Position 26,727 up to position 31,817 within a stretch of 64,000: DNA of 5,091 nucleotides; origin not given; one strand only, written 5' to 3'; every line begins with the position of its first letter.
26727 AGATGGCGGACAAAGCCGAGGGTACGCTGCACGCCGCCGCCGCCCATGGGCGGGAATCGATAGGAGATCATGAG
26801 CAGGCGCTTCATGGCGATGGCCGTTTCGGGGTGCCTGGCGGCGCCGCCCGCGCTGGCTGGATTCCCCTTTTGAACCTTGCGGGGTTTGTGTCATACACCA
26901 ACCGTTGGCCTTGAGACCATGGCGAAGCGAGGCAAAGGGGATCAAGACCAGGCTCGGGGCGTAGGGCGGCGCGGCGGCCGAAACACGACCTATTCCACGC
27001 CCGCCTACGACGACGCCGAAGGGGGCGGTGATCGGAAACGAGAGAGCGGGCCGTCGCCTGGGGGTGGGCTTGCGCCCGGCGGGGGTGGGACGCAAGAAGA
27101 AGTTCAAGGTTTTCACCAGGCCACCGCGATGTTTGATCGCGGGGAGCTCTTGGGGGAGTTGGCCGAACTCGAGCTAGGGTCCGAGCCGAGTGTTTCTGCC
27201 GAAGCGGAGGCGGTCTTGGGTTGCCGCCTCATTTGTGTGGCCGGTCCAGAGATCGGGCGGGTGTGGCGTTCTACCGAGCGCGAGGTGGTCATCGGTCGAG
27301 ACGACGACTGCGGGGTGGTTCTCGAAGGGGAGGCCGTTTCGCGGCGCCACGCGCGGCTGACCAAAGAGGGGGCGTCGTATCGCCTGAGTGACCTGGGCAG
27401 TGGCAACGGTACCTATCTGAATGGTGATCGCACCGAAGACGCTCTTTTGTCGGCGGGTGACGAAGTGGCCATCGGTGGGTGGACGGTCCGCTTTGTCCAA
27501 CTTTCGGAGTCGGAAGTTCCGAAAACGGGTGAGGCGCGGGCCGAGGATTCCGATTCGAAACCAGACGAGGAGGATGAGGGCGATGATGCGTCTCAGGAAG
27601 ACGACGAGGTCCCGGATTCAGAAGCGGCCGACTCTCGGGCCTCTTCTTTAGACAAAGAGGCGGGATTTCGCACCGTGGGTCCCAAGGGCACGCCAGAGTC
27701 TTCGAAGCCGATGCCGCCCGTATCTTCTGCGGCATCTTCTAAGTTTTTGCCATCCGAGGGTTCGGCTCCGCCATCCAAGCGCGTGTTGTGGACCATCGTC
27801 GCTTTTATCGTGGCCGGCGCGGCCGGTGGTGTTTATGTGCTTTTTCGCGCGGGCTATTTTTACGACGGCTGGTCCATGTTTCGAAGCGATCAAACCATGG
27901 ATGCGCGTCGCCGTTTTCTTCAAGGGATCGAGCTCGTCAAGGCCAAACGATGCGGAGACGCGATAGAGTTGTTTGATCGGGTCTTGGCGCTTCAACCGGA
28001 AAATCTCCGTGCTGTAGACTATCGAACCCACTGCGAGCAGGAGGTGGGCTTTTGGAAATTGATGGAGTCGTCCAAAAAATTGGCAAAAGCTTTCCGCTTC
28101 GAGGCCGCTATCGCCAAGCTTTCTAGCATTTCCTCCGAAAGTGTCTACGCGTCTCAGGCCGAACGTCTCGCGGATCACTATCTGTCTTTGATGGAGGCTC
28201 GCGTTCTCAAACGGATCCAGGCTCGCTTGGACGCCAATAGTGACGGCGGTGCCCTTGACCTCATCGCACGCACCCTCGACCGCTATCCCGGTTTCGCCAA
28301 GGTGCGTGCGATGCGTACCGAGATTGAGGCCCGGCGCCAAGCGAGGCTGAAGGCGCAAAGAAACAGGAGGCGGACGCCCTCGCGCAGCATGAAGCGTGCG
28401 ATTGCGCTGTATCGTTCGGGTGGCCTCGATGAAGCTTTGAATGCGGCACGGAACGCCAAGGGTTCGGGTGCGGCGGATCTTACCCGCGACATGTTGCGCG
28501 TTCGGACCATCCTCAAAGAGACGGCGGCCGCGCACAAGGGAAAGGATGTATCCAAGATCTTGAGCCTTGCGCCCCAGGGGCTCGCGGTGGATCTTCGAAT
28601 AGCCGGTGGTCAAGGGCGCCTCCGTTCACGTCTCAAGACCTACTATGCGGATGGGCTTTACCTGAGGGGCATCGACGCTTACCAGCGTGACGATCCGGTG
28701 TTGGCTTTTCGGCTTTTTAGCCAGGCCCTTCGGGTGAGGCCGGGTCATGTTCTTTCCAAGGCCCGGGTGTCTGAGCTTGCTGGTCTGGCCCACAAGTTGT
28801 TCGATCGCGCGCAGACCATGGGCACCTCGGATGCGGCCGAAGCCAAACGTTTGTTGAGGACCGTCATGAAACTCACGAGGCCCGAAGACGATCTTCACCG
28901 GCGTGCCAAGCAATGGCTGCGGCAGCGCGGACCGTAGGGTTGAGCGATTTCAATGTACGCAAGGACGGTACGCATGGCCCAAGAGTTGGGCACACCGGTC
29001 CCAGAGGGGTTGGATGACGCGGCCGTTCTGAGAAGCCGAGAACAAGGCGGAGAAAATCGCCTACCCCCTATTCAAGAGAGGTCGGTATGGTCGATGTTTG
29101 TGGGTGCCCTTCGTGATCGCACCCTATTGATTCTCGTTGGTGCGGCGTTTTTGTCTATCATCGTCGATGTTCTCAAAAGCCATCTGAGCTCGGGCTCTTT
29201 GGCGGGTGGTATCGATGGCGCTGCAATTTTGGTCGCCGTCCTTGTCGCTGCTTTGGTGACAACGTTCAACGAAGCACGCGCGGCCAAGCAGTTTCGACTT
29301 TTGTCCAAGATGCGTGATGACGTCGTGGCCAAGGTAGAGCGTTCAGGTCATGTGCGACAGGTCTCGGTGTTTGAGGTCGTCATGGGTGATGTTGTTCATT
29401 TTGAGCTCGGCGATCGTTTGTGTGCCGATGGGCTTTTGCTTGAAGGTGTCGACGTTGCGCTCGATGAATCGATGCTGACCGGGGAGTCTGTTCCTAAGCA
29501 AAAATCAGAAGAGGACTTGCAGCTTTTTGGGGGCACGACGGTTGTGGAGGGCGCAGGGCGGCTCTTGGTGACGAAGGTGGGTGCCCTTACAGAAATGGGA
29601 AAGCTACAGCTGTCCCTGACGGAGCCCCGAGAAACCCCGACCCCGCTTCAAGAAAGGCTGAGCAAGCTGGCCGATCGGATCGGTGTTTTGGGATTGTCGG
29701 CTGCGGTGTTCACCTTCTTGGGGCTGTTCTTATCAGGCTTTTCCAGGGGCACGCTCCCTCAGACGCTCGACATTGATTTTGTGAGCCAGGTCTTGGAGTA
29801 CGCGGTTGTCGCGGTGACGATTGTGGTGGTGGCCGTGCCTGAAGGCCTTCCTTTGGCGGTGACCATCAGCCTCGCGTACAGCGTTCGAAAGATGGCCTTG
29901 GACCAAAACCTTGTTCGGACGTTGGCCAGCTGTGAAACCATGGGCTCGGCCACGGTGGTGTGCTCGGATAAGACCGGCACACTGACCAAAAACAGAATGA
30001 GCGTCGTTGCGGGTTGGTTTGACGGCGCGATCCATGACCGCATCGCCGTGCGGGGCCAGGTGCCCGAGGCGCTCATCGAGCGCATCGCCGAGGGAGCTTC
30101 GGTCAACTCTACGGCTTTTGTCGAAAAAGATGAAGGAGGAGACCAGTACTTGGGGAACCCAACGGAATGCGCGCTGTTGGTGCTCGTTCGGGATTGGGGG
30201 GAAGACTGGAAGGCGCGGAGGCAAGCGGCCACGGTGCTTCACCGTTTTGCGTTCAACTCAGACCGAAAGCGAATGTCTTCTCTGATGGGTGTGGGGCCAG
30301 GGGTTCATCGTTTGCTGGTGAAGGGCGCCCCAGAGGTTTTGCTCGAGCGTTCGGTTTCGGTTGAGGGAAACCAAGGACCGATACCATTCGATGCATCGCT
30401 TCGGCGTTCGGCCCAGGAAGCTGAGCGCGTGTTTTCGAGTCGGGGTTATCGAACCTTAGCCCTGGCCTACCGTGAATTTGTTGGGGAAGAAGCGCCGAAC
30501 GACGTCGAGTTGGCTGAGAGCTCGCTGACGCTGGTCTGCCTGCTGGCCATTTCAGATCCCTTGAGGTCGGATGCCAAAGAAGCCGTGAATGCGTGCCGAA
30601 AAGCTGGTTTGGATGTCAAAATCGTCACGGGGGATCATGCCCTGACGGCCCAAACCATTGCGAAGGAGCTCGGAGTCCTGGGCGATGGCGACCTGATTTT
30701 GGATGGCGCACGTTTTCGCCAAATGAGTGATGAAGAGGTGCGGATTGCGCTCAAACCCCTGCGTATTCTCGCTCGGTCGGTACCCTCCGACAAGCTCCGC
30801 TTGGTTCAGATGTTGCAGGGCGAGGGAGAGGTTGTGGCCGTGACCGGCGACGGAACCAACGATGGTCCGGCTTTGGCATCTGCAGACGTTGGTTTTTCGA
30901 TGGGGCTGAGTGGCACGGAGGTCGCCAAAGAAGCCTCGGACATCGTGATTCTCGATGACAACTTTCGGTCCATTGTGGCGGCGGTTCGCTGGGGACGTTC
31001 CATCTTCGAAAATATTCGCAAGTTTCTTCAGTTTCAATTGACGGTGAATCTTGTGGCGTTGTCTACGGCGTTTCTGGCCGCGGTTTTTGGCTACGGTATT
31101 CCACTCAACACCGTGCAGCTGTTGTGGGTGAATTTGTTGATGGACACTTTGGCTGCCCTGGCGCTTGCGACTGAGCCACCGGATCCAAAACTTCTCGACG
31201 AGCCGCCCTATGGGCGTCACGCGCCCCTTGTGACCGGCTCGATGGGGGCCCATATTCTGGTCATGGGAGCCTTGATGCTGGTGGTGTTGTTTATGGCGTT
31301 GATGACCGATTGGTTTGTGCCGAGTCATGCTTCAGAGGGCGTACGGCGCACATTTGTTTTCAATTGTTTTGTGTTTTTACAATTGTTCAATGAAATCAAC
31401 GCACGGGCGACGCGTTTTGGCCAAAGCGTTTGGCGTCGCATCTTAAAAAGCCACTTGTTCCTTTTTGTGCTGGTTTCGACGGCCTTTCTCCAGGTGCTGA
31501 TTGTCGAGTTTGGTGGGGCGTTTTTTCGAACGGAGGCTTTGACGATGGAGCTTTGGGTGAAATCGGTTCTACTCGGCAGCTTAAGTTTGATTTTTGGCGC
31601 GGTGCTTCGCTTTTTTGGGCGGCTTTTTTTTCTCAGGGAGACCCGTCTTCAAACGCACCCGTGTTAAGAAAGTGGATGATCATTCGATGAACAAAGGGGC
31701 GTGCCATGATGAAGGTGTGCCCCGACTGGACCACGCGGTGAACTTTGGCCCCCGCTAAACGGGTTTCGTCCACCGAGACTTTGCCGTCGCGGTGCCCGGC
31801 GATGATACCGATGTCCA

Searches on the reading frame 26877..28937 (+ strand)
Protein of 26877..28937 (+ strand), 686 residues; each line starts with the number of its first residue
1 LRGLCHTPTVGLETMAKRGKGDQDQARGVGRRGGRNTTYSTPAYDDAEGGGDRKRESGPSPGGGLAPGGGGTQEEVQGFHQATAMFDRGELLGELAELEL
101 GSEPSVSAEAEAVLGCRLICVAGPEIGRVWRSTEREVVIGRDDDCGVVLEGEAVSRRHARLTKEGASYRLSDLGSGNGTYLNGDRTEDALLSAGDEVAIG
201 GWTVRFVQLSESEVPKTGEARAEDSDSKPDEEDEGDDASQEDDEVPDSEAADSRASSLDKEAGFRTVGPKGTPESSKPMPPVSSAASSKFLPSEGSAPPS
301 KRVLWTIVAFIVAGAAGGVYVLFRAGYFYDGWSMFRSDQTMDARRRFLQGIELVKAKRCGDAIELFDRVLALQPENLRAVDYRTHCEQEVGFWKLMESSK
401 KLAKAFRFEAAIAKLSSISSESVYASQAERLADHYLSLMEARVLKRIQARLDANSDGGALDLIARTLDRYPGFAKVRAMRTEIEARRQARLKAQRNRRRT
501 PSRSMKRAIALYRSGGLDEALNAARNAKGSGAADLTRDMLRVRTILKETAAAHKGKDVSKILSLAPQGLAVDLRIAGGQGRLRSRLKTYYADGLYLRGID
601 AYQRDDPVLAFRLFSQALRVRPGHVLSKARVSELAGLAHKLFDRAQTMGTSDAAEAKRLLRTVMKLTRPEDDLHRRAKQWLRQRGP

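Call 33: search_protein_families(library=pfam, proteins=[window:26877-28937:+], max_evalue=0.00001)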
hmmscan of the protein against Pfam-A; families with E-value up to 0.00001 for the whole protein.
window:26877-28937:+ (686 aa): 3 families
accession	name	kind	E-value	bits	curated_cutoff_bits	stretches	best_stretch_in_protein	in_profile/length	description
PF00498.31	FHA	-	1e-17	64.7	20.7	1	137-200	1-67/67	FHA domain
PF16697.10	Yop-YscD_cpl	-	2.4e-16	60.2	33.2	1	122-207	4-91/94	Inner membrane component of T3SS, cytoplasmic domain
PF07719.23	TPR_2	-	4.5e-06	26.8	27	0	591-624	1-34/34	Tetratricopeptide repeat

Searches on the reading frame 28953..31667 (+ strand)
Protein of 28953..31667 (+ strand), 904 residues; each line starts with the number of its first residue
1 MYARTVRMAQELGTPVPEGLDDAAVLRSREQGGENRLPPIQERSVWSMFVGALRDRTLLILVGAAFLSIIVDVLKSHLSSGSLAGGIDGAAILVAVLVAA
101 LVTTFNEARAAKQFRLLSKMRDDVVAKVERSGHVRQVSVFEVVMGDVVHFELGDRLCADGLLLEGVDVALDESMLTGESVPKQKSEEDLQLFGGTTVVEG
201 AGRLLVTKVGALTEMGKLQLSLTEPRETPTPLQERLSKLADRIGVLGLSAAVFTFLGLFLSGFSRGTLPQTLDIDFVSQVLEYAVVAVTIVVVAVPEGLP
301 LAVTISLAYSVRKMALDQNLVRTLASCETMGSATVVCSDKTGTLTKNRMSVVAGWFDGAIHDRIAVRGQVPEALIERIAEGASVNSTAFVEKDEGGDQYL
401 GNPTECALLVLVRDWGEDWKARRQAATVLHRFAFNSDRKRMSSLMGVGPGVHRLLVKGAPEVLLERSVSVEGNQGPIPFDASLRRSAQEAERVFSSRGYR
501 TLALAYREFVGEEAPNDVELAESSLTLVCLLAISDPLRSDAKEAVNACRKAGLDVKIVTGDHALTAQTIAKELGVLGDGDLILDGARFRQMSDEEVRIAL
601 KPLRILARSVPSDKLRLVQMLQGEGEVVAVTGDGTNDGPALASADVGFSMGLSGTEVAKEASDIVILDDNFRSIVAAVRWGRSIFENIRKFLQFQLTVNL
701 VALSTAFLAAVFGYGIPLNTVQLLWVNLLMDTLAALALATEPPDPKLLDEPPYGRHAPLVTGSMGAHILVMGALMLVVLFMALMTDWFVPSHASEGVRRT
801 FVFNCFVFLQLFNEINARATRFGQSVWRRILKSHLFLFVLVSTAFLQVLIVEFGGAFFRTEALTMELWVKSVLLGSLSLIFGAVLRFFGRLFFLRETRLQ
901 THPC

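Call 33: search_protein_families(library=pfam, proteins=[window:28953-31667:+], max_evalue=0.00001)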
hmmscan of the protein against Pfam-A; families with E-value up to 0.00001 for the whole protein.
window:28953-31667:+ (904 aa): 5 families
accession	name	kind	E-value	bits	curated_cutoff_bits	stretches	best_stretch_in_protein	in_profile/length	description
PF00689.26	Cation_ATPase_C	-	2e-38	132.4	27.3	1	716-888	2-175/175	Cation transporting ATPase, C-terminus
PF00122.25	E1-E2_ATPase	-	6e-38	130.6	28.1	1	125-315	6-179/181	E1-E2 ATPase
PF13246.12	Cation_ATPase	-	3.8e-19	68.9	21.7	1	384-467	3-88/91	Cation transport ATPase (P-type)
PF00702.32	Hydrolase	-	2.4e-17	64.4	26.4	1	505-645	57-191/191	haloacid dehalogenase-like hydrolase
PF00690.31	Cation_ATPase_N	-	8.4e-11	41.8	20.4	1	9-68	10-69/69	Cation transporter/ATPase, N-terminus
